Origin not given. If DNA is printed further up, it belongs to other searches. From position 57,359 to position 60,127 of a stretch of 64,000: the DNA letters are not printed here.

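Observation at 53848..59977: Glycyl-radical enzyme with a Cys-Val-Ser thiyl loop, in a dehydrogenase-rich operon of unknown substrate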

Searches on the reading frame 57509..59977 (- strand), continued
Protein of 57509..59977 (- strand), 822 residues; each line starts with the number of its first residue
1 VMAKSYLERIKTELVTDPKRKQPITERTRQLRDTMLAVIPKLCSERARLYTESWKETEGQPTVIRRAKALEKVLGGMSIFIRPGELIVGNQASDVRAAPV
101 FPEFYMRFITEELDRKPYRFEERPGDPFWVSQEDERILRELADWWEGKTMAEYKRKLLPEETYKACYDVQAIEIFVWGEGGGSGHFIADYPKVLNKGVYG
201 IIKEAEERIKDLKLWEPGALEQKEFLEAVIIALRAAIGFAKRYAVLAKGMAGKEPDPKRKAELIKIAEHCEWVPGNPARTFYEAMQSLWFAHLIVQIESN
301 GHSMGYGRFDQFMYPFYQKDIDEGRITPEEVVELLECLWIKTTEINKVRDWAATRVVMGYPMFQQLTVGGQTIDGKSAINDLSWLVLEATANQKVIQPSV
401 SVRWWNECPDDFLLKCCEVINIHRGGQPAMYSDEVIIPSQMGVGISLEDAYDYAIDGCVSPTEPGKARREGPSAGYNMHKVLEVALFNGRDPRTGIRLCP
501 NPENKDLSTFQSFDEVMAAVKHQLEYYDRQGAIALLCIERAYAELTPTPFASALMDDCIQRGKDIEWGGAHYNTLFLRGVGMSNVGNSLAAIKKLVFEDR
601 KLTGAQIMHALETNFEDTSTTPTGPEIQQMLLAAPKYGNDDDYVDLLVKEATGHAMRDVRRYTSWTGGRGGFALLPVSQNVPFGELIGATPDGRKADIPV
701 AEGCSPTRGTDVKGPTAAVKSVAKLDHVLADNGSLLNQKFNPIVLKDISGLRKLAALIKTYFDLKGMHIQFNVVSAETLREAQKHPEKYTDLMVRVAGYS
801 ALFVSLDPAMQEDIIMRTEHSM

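Call 9: find_related_loci(query=window:57509-59977:-, collection=genome_contigs, flank=10000)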
Query window:57509-59977:- (822 aa) in genome_contigs; peptide patterns used: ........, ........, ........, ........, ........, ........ (x = any residue, [..] = any of these).
600 stretches matched a pattern (row limit reached: there are more); 596 encode a relative of the query (tblastn E <= 1e-3); the best 80 are kept; 80 distinct loci.
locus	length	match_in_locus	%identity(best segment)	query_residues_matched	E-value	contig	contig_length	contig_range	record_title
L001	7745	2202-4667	82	1-822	0e+0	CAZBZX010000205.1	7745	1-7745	MAG TPA_asm: uncultured Bacteroidales bacterium isolate binchicken_co129_655 genome assembly, contig: NODE_31328_length_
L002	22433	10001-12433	46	15-822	0e+0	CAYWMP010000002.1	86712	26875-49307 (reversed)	MAG TPA_asm: uncultured Desulfobacteraceae bacterium isolate SRP167671_co1_137 genome assembly, contig: NODE_248_length_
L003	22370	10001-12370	47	27-820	0e+0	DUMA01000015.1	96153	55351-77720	MAG TPA_asm: Thermoanaerobacterales bacterium isolate AS04akNAM_31 16384_AS04, whole genome shotgun sequence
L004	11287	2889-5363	44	2-820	0e+0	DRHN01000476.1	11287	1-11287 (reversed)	MAG TPA_asm: Spirochaetes bacterium isolate HyVt-370 HyVt-370_k145_879457, whole genome shotgun sequence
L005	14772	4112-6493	45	24-822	0e+0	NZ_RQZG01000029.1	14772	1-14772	Arachnia propionica strain OH887_COT-365 scaffold_28, whole genome shotgun sequence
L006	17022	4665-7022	43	20-820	0e+0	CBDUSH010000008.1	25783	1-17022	MAG TPA_asm: uncultured bacterium isolate SRR22302368_concoct_39 genome assembly, contig: ERZ25747235.491, whole genome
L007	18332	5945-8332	45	17-822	0e+0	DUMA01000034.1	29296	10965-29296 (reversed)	MAG TPA_asm: Thermoanaerobacterales bacterium isolate AS04akNAM_31 50903_AS04, whole genome shotgun sequence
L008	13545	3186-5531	44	27-820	0e+0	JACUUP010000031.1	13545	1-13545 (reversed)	MAG: Candidatus Aerophobetes bacterium isolate Kmv34 NODE_2269_length_13545_cov_5.099110, whole genome shotgun sequence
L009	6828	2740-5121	43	25-822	0e+0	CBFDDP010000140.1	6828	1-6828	MAG TPA_asm: uncultured bacterium isolate SRR26215674_binner13_Refined_32 genome assembly, contig: ERZ25073485.10896, wh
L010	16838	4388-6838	42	1-822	0e+0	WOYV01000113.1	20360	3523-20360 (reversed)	MAG: Draconibacterium sp. isolate WOFB07 NODE_1014_length_20360_cov_21.920758, whole genome shotgun sequence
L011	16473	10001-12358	45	27-822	0e+0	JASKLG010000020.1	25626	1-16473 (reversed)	MAG: Bacillota bacterium isolate DJKA70_ANT-KO_bin.42 scaffold_241, whole genome shotgun sequence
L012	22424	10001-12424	42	11-822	0e+0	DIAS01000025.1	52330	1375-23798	MAG TPA_asm: Bacteroidales bacterium UBA5072 UBA5072_contig_6734, whole genome shotgun sequence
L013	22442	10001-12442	40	4-822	0e+0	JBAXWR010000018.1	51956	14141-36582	MAG: Mariniphaga sp. isolate ELA718 MAG718_18, whole genome shotgun sequence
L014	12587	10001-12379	43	24-822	0e+0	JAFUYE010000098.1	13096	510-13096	MAG: Selenomonadaceae bacterium isolate RGIG4933 Roe_deer_Rumen-3__c243171, whole genome shotgun sequence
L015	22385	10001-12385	41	24-822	0e+0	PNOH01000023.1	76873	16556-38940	MAG: Odoribacter sp. isolate SW.3.41 SW_1000156_76873, whole genome shotgun sequence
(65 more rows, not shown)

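Call 11: find_encoding_contigs(protein=P0019, flank=10000, max_places=3)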
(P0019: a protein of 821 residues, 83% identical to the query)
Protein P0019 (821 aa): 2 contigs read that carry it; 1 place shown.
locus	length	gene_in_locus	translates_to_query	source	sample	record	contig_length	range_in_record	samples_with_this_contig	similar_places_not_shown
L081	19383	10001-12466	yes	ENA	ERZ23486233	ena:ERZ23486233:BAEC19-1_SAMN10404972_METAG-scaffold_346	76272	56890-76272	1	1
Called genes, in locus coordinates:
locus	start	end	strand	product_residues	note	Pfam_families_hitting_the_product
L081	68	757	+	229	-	PF02683:DsbD_TM, PF13386:DsbD_2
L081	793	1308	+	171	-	PF00578:AhpC-TSA, PF08534:Redoxin, PF13098:Thioredoxin_2, PF00085:Thioredoxin (faint), PF13905:Thioredoxin_8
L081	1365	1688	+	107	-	-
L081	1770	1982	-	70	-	-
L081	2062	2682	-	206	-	-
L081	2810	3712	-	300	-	PF04060:FeS, PF12838:Fer4_7, PF13187:Fer4_9, PF13237:Fer4_10, PF14697:Fer4_21, PF25160:LdpA_Fe-S-bd (weak), PF14697:Fer4_21, PF12838:Fer4_7, +8 more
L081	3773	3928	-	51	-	PF04945:YHS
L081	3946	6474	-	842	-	PF00403:HMA, PF00122:E1-E2_ATPase, PF00702:Hydrolase, PF12710:HAD, PF08282:Hydrolase_3 (faint)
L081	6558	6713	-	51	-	-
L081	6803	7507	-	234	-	-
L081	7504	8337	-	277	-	PF01790:LGT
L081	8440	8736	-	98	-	PF02583:Trns_repr_metal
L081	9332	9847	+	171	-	PF00881:Nitroreductase, PF14512:TM1586_NiRdase (weak)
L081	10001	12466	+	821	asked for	PF02901:PFL-like, PF01228:Gly_radical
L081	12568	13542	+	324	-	PF13353:Fer4_12, PF25160:LdpA_Fe-S-bd (weak), PF04055:Radical_SAM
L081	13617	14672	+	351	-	PF08240:ADH_N, PF16912:Glu_dehyd_C, PF00107:ADH_zinc_N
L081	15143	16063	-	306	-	-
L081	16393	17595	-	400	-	PF01208:URO-D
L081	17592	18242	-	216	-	PF02607:B12-binding_2, PF02310:B12-binding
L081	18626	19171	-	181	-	-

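Call 12: find_encoding_contigs(protein=P0020, flank=10000, max_places=3)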
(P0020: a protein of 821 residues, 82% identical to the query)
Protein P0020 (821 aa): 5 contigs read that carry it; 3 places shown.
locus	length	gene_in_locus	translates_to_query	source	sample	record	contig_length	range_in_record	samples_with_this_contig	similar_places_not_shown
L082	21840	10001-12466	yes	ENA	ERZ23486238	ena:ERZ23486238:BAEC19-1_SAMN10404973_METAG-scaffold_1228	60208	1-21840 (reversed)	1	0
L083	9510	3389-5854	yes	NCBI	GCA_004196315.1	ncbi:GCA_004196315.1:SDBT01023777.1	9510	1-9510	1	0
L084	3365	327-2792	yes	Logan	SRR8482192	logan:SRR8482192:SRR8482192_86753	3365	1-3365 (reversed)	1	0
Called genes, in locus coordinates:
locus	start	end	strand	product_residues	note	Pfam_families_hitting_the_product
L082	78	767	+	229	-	PF02683:DsbD_TM, PF13386:DsbD_2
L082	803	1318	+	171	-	PF00578:AhpC-TSA, PF08534:Redoxin, PF13098:Thioredoxin_2, PF00085:Thioredoxin (faint), PF13905:Thioredoxin_8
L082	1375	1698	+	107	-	-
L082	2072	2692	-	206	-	-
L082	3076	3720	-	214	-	PF04060:FeS, PF12838:Fer4_7, PF13187:Fer4_9, PF13237:Fer4_10, PF14697:Fer4_21, PF25160:LdpA_Fe-S-bd, PF00037:Fer4 (weak), PF12797:Fer4_2 (weak), +1 more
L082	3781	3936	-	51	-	PF04945:YHS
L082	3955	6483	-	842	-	PF00403:HMA, PF00122:E1-E2_ATPase, PF00702:Hydrolase, PF12710:HAD, PF08282:Hydrolase_3 (faint)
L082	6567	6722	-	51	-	-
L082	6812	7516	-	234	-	-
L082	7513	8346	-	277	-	PF01790:LGT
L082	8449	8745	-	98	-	PF02583:Trns_repr_metal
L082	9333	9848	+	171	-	PF00881:Nitroreductase, PF14512:TM1586_NiRdase (weak)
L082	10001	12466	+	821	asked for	PF02901:PFL-like, PF01228:Gly_radical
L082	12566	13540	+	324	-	PF13353:Fer4_12, PF12838:Fer4_7 (weak), PF04055:Radical_SAM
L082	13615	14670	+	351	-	PF08240:ADH_N, PF16912:Glu_dehyd_C, PF00107:ADH_zinc_N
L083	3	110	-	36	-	?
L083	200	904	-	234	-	-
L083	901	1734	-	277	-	PF01790:LGT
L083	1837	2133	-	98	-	PF02583:Trns_repr_metal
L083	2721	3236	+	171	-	PF00881:Nitroreductase, PF14512:TM1586_NiRdase (weak)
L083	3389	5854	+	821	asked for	PF02901:PFL-like, PF01228:Gly_radical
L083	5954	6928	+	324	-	PF13353:Fer4_12, PF12838:Fer4_7 (weak), PF04055:Radical_SAM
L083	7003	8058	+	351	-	PF08240:ADH_N, PF16912:Glu_dehyd_C, PF00107:ADH_zinc_N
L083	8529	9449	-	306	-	-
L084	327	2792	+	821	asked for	PF02901:PFL-like, PF01228:Gly_radical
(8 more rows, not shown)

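Call 13: find_encoding_contigs(protein=P0025, flank=10000, max_places=2)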
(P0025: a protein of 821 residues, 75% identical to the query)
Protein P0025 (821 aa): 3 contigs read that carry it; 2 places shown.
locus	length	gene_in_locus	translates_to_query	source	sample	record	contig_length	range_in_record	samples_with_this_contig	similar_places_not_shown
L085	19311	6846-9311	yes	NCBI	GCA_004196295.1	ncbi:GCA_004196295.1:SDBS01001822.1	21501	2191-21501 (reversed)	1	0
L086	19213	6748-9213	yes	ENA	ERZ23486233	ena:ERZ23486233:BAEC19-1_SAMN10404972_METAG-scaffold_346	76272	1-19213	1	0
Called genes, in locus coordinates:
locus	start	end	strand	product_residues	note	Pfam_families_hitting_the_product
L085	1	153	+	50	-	?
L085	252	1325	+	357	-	PF00205:TPP_enzyme_M, PF02775:TPP_enzyme_C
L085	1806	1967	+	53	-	-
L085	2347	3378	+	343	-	PF02653:BPD_transp_2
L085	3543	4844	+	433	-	-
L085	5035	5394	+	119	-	PF01208:URO-D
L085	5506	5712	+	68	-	PF02310:B12-binding (weak)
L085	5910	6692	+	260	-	PF00106:adh_short, PF08659:KR, PF13561:adh_short_C2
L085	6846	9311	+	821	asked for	PF02901:PFL-like, PF01228:Gly_radical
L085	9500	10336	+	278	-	PF04055:Radical_SAM, PF13353:Fer4_12 (weak)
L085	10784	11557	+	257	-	PF00106:adh_short, PF08659:KR, PF23441:SDR (weak), PF13561:adh_short_C2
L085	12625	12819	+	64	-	-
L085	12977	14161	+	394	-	PF00089:Trypsin, PF13365:Trypsin_2, PF00595:PDZ (weak), PF13180:PDZ_2, PF17820:PDZ_6 (weak)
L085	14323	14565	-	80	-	-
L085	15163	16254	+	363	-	PF00082:Peptidase_S8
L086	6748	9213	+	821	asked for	PF02901:PFL-like, PF01228:Gly_radical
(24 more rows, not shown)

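Call 14: find_encoding_contigs(protein=P0024, flank=10000, max_places=2)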
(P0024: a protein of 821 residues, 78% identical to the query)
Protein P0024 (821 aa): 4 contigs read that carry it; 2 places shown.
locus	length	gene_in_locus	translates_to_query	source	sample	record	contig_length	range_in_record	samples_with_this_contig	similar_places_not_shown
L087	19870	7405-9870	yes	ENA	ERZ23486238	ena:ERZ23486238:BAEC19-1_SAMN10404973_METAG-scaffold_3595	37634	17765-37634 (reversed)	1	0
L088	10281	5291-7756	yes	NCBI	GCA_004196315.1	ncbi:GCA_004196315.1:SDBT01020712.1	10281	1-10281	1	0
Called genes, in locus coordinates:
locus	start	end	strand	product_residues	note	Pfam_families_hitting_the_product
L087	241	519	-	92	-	PF01527:HTH_Tnp_1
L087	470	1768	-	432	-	-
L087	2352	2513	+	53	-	-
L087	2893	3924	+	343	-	PF02653:BPD_transp_2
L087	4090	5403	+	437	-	-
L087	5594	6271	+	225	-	PF01208:URO-D, PF02310:B12-binding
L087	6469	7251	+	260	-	PF00106:adh_short, PF08659:KR, PF13561:adh_short_C2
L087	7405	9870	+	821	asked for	PF02901:PFL-like, PF01228:Gly_radical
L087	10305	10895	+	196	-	PF04055:Radical_SAM, PF13353:Fer4_12 (faint)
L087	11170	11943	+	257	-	PF00106:adh_short, PF08659:KR, PF23441:SDR (weak), PF13561:adh_short_C2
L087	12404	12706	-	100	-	PF01910:Thiamine_BP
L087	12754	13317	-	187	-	PF03358:FMN_red, PF02525:Flavodoxin_2 (weak)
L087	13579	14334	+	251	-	PF00106:adh_short, PF08659:KR, PF13561:adh_short_C2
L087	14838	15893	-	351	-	-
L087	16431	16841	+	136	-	-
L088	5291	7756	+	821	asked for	PF02901:PFL-like, PF01228:Gly_radical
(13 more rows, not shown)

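Call 15: find_encoding_contigs(protein=P0039, flank=10000, max_places=2)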
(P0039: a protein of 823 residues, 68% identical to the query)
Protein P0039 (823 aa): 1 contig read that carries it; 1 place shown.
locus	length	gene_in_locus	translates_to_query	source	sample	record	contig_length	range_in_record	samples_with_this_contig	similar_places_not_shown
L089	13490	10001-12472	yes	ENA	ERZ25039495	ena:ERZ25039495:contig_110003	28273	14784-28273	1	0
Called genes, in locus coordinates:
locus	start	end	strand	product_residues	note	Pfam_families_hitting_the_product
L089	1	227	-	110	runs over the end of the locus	-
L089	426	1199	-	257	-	PF00106:adh_short, PF08659:KR, PF13561:adh_short_C2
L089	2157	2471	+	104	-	PF00106:adh_short, PF08659:KR (weak), PF13561:adh_short_C2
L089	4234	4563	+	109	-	-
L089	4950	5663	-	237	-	PF00005:ABC_tran, PF13304:AAA_21 (faint)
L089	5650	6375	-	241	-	PF00005:ABC_tran, PF13304:AAA_21 (faint), PF12399:BCA_ABC_TP_C (weak)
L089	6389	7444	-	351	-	PF02653:BPD_transp_2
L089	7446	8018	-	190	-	PF02653:BPD_transp_2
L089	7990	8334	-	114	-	PF02653:BPD_transp_2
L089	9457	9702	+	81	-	-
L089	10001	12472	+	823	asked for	PF02901:PFL-like, PF01228:Gly_radical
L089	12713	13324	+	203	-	PF04055:Radical_SAM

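Call 28: find_encoding_contigs(protein=P0001, flank=10000, max_places=2)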
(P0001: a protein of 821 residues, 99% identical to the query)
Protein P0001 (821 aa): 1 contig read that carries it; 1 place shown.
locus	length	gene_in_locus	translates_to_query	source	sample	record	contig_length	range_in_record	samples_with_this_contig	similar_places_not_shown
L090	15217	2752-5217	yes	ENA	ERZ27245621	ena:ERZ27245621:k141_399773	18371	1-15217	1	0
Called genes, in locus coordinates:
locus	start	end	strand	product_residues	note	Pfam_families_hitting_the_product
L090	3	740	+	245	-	?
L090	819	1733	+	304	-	PF02653:BPD_transp_2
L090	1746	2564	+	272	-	PF02463:SMC_N (weak), PF00005:ABC_tran, PF13304:AAA_21 (faint)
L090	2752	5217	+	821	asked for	PF02901:PFL-like, PF01228:Gly_radical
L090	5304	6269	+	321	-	PF13353:Fer4_12, PF04055:Radical_SAM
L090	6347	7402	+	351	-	PF08240:ADH_N, PF16912:Glu_dehyd_C, PF00107:ADH_zinc_N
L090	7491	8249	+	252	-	PF00106:adh_short, PF23441:SDR (weak), PF08659:KR, PF13561:adh_short_C2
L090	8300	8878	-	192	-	PF01613:Flavin_Reduct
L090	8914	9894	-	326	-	PF04015:DUF362, PF00037:Fer4 (faint), PF12837:Fer4_6 (faint), PF12838:Fer4_7, PF13187:Fer4_9 (weak)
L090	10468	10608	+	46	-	-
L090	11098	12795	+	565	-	PF01558:POR, PF01855:POR_N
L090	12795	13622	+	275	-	PF02775:TPP_enzyme_C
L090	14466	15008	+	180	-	PF13185:GAF_2, PF01590:GAF, PF13492:GAF_3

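Call 29: find_encoding_contigs(protein=P0017, flank=10000, max_places=2)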
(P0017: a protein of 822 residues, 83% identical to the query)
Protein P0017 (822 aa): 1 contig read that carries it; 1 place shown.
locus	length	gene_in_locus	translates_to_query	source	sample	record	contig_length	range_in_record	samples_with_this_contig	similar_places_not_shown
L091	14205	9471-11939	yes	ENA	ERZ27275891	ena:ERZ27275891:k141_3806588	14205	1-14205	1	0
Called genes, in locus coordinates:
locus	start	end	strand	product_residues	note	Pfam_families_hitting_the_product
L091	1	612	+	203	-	?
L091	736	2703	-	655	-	PF00724:Oxidored_FMN, PF03486:HI0933_like (weak), PF07992:Pyr_redox_2, PF00890:FAD_binding_2 (weak), PF12831:FAD_oxidored, PF13450:NAD_binding_8 (weak), PF13738:Pyr_redox_3, PF00070:Pyr_redox (weak), +3 more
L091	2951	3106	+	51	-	-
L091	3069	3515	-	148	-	-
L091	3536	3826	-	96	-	PF06769:YoeB_toxin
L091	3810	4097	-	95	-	PF02604:PhdYeFM_antitox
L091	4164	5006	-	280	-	PF03400:DDE_Tnp_IS1 (faint)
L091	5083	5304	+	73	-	-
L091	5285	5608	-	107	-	-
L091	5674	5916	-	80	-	-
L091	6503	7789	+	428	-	PF04055:Radical_SAM, PF13186:SPASM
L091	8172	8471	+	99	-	PF03992:ABM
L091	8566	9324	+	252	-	PF00106:adh_short, PF08659:KR, PF23441:SDR (weak), PF13561:adh_short_C2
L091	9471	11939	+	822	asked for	PF02901:PFL-like, PF01228:Gly_radical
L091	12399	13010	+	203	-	PF04055:Radical_SAM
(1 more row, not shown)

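Call 30: find_encoding_contigs(protein=P0022, flank=10000, max_places=2)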
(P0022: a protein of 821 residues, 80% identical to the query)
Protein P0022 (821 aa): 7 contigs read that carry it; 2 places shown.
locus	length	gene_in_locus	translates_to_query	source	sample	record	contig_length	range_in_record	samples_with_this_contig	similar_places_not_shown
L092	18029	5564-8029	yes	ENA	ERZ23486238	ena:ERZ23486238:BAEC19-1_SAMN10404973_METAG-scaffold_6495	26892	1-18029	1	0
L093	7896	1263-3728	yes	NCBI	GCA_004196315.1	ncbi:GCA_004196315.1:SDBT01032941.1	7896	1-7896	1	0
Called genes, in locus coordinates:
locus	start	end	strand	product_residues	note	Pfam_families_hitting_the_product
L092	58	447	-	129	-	PF00589:Phage_integrase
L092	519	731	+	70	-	-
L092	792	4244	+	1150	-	-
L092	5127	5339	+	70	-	-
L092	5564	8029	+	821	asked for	PF02901:PFL-like, PF01228:Gly_radical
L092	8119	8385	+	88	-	PF13353:Fer4_12 (weak)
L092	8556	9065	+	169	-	PF00903:Glyoxalase, PF13669:Glyoxalase_4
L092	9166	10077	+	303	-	-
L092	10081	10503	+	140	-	PF02371:Transposase_20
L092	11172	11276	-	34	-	-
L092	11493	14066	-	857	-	PF02901:PFL-like, PF01228:Gly_radical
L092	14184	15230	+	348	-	PF08240:ADH_N, PF16912:Glu_dehyd_C, PF00107:ADH_zinc_N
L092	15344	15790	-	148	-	PF01910:Thiamine_BP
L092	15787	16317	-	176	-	-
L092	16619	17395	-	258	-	PF00106:adh_short, PF08659:KR, PF13561:adh_short_C2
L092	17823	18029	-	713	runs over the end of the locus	PF04879:Molybdop_Fe4S4, PF00384:Molybdopterin, PF01568:Molydop_binding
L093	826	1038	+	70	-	-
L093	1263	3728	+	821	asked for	PF02901:PFL-like, PF01228:Gly_radical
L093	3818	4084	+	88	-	PF13353:Fer4_12 (weak)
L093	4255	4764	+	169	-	PF00903:Glyoxalase, PF13669:Glyoxalase_4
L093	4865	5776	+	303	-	-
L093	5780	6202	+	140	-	PF02371:Transposase_20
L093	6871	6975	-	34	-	-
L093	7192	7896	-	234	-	?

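Call 33: search_protein_families(library=ncbifam, proteins=[window:57509-59977:-], max_evalue=1e-10)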
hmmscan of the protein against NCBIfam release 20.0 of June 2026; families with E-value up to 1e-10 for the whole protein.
window:57509-59977:- (822 aa): 12 families
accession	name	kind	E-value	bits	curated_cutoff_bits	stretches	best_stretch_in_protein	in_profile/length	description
TIGR01774.1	PFL2-3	subfamily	8.3e-235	781.7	678.2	1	24-821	2-785/786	formate C-acetyltransferase/glycerol dehydratase family glycyl radical enzyme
NF043068.1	glycl_HYPD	equivalog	1.6e-187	625.1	1100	1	25-821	1-783/784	trans-4-hydroxy-L-proline dehydratase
NF048011.1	SfplDhtHpsGDes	equivalog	1.7e-187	625.3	1000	1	9-821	6-820/821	(2S)-3-sulfopropanediol dehydratase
NF048009.1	SfplDhtHpfGKleb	equivalog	7.7e-184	613.1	1000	1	27-820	27-822/824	(2S)-3-sulfopropanediol dehydratase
NF007437.0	PRK09983.1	equivalog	8e-180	599.6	1109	1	24-821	1-764/765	formate C-acetyltransferase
TIGR04394.1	choline_CutC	equivalog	1.7e-165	552.7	1050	1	24-818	1-784/789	choline trimethylamine-lyase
NF033718.1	indole_decarb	equivalog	3.5e-154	515.1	1100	1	10-820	17-866/868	indoleacetate decarboxylase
NF033715.1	glycyl_HPDL_Lrg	equivalog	4.9e-118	395.2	1150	1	128-820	167-899/901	4-hydroxyphenylacetate decarboxylase large subunit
TIGR01255.1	pyr_form_ly_1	equivalog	3.5e-49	167.9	994.2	2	635-820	549-741/744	formate C-acetyltransferase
NF038360.1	rad_fix_GrcA3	exception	8.1e-17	61.1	158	1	753-821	8-76/78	autonomous glycyl radical cofactor GrcA3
TIGR04365.1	spare_glycyl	equivalog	2e-12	47.5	170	1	766-818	69-121/126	autonomous glycyl radical cofactor GrcA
NF008341.1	PRK11127.1-1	equivalog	3.1e-12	46.3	145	1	767-821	24-78/80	autonomous glycyl radical cofactor GrcA2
